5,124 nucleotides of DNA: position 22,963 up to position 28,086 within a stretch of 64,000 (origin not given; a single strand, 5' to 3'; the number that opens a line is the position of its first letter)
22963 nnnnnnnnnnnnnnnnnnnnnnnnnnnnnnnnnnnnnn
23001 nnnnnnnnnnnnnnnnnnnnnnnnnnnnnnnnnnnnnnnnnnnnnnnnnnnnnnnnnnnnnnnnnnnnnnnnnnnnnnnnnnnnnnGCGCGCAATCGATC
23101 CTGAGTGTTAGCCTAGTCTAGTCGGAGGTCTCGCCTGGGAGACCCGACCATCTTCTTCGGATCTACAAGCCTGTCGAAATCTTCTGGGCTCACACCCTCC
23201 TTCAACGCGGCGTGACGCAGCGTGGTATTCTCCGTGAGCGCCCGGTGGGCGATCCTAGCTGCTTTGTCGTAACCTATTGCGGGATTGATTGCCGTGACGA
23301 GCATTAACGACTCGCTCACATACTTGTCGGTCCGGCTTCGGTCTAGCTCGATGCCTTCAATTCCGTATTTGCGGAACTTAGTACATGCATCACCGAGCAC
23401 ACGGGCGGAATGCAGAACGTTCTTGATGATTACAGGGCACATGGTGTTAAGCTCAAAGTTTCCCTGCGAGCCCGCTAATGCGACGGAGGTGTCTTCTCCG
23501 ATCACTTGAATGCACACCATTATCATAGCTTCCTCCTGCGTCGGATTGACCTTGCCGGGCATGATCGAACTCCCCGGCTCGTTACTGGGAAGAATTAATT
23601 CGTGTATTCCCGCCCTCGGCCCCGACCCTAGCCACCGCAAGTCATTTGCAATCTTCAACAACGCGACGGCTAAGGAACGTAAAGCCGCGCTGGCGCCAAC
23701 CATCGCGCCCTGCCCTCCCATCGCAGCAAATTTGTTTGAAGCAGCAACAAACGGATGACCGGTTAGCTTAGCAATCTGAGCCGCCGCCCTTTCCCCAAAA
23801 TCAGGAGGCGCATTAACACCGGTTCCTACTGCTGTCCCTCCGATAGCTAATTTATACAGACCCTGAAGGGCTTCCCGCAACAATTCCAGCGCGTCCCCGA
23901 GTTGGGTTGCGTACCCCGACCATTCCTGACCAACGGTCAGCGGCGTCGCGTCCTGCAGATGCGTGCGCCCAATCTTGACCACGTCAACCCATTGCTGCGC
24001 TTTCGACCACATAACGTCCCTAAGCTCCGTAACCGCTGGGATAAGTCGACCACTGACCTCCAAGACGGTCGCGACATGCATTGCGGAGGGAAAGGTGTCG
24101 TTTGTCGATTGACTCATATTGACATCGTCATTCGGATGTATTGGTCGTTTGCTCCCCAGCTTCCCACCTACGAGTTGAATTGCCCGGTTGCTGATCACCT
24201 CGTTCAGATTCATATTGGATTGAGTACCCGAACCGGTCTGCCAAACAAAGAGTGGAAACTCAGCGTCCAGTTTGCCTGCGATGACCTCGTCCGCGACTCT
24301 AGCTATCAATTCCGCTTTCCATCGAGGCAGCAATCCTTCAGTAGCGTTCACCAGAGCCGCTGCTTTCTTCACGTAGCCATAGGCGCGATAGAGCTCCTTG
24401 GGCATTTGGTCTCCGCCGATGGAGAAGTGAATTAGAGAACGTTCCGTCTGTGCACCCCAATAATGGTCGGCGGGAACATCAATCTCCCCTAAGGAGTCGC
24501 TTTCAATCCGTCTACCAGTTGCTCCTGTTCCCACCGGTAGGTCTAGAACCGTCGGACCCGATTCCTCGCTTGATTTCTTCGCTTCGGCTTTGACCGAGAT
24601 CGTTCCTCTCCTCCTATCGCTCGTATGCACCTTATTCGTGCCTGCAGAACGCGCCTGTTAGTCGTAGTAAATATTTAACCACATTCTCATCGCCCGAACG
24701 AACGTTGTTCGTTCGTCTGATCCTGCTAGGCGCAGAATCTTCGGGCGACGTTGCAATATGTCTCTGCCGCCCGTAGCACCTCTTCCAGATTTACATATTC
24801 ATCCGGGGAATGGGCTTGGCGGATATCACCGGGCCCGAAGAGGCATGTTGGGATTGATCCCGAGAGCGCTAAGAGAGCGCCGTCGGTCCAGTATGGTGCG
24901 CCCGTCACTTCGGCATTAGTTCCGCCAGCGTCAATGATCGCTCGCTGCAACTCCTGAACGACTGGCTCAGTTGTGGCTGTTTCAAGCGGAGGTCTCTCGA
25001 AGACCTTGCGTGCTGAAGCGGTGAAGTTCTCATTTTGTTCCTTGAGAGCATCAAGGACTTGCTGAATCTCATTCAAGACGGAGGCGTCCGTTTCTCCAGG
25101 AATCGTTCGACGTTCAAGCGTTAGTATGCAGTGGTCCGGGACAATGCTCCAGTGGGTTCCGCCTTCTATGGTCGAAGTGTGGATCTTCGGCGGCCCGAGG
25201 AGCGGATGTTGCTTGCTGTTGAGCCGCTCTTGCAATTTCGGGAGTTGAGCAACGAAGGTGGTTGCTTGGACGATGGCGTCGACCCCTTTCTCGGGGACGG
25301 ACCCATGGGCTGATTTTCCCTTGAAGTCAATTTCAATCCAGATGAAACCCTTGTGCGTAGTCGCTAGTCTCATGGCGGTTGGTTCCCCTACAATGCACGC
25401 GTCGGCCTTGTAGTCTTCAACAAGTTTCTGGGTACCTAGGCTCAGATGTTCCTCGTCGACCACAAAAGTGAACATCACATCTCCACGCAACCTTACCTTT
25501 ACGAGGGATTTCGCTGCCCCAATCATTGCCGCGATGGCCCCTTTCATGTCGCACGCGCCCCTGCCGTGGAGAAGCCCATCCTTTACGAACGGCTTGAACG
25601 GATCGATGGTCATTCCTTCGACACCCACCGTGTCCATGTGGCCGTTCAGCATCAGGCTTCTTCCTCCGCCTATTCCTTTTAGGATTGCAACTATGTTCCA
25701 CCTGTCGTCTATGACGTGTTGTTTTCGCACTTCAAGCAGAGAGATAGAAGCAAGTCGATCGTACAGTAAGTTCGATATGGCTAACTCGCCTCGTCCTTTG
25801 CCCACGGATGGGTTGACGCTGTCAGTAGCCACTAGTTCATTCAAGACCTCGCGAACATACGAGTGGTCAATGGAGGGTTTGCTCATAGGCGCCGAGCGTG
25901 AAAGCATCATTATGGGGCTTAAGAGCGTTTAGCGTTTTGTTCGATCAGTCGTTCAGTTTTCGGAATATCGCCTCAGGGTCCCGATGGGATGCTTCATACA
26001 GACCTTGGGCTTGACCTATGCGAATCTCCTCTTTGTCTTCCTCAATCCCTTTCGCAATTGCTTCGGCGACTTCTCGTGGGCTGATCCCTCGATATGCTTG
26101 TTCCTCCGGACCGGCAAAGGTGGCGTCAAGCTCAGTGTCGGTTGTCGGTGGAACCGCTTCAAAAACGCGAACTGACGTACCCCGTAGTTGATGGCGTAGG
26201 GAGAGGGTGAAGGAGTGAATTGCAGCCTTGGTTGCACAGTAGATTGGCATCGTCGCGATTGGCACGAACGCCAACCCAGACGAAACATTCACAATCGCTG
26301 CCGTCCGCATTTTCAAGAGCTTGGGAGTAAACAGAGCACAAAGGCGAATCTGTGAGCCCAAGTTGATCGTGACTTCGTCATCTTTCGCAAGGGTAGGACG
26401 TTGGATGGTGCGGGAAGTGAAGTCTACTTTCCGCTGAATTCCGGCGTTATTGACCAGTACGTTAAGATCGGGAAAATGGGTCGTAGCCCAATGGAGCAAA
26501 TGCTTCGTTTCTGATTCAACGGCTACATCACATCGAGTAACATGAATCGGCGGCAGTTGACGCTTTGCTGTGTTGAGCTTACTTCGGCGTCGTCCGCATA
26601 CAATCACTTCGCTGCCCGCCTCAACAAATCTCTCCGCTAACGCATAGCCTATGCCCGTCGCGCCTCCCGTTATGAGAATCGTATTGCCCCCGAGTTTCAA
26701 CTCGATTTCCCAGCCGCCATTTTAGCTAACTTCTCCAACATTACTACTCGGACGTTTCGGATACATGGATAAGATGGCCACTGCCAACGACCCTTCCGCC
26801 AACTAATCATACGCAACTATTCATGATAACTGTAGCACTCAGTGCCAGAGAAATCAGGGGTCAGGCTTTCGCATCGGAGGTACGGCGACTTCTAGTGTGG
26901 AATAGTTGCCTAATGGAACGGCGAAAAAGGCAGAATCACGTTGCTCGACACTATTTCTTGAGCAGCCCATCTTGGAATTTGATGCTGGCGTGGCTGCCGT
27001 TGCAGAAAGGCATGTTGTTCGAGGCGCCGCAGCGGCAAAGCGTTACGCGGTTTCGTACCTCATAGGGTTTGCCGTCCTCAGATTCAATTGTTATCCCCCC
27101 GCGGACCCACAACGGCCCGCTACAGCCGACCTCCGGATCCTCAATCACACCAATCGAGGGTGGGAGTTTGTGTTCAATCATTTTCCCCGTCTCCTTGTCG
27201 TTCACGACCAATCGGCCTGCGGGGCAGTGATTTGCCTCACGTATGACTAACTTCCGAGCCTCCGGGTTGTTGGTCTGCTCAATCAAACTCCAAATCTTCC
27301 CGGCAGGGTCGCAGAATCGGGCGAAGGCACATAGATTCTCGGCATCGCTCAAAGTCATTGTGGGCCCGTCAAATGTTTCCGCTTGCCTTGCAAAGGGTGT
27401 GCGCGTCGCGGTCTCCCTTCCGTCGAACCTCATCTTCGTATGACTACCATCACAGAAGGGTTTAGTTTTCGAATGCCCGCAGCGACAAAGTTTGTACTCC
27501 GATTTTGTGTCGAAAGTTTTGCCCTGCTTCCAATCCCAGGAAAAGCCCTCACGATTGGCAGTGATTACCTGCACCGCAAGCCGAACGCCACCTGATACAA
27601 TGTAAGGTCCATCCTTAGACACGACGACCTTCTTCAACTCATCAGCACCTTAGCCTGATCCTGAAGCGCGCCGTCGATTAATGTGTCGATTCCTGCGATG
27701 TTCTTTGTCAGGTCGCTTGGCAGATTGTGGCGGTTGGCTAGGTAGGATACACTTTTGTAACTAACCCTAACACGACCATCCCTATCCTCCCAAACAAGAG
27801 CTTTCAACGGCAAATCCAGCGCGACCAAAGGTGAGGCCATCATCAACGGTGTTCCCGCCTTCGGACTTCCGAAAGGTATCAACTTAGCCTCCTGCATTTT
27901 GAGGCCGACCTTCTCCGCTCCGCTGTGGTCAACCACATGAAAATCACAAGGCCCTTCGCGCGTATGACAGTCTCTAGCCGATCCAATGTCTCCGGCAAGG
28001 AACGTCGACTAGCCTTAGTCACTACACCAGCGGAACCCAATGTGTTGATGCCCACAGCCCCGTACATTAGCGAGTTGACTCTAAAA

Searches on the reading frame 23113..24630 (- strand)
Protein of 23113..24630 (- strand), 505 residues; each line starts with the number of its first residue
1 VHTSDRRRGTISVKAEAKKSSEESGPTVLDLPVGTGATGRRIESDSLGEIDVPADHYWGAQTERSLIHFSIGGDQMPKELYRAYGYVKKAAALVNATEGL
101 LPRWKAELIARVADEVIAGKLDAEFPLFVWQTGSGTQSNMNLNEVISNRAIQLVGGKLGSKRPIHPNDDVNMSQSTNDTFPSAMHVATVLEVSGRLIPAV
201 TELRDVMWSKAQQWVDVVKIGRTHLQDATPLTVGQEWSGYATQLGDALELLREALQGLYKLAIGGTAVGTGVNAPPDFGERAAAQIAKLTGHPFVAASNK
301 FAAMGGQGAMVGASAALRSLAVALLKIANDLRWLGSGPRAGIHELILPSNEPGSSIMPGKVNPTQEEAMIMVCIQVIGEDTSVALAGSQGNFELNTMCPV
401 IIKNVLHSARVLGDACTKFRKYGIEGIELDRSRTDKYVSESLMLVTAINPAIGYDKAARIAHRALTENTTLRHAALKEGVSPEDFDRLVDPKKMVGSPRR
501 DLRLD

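Call 24: search_protein_families(library=pfam, proteins=[window:23113-24630:-], max_evalue=0.001)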
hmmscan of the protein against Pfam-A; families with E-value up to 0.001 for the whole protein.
window:23113-24630:- (505 aa): 2 families
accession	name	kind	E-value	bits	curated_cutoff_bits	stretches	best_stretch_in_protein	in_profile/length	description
PF00206.25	Lyase_1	-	3.5e-98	329.3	27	1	48-378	1-312/312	Lyase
PF10415.14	FumaraseC_C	-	2.9e-20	72.9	32.5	1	444-495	1-53/54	Fumarase C C-terminus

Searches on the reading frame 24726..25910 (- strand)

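Call 24: search_protein_families(library=pfam, proteins=[window:24726-25910:-], max_evalue=0.001)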
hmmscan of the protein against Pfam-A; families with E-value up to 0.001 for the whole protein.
window:24726-25910:- (394 aa): 4 families
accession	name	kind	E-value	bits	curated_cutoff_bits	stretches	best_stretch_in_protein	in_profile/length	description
PF01546.33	Peptidase_M20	-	2.4e-37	129.3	24.6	1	87-390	1-205/206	Peptidase family M20/M25/M40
PF07687.19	M20_dimer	-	1.3e-20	73.7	21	1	185-292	2-105/107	Peptidase dimerisation domain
PF04389.22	Peptidase_M28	-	7e-08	32.9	21.3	1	72-165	1-78/193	Peptidase family M28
PF05343.19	Peptidase_M42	-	1.1e-05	25.1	23.2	0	119-179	132-192/292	M42 glutamyl aminopeptidase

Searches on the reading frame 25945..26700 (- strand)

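Call 77: search_protein_families(library=pfam, proteins=[window:25945-26700:-], max_evalue=0.0001)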
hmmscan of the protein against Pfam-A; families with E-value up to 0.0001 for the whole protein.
window:25945-26700:- (251 aa): 4 families
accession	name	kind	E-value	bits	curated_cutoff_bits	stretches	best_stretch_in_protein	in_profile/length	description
PF00106.31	adh_short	-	4.8e-43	147.4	26.6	1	7-194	2-189/195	short chain dehydrogenase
PF13561.12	adh_short_C2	-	1.8e-25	90.3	27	1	14-200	3-189/236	Enoyl-(Acyl carrier protein) reductase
PF08659.16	KR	-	2.2e-09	37.9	22.6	1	7-170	2-165/180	KR domain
PF01370.27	Epimerase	-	3.1e-08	33.8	20.9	1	8-186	1-176/240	NAD dependent epimerase/dehydratase family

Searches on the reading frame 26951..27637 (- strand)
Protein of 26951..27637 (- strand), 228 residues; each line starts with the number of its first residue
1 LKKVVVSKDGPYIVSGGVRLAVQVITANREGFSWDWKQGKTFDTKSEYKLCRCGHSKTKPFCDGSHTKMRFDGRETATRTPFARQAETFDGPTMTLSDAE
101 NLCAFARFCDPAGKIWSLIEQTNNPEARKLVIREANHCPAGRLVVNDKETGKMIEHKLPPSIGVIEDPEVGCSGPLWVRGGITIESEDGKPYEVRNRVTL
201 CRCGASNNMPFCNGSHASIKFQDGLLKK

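Call 24: search_protein_families(library=pfam, proteins=[window:26951-27637:-], max_evalue=0.001)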
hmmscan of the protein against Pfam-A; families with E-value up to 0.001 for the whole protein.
window:26951-27637:- (228 aa): 2 families
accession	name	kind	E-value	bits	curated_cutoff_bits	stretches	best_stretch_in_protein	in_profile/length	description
PF09360.15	zf-CDGSH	-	3.7e-38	130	29.5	2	174-217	2-48/48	Iron-binding zinc finger CDGSH type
PF06902.16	Fer4_19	-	5.1e-07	30.1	24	1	90-147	2-63/64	Divergent 4Fe-4S mono-cluster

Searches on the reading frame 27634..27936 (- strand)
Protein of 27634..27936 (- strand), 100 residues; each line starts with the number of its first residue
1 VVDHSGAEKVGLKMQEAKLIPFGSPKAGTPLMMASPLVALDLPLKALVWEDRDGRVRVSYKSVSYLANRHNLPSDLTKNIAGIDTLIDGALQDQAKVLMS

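Call 24: search_protein_families(library=pfam, proteins=[window:27634-27936:-], max_evalue=0.001)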
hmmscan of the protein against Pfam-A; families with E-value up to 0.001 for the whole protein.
window:27634-27936:- (100 aa): 1 family
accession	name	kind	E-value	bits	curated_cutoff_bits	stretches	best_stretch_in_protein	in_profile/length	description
PF03625.19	DUF302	-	2.7e-16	59.6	23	1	6-61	6-61/63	Domain of unknown function DUF302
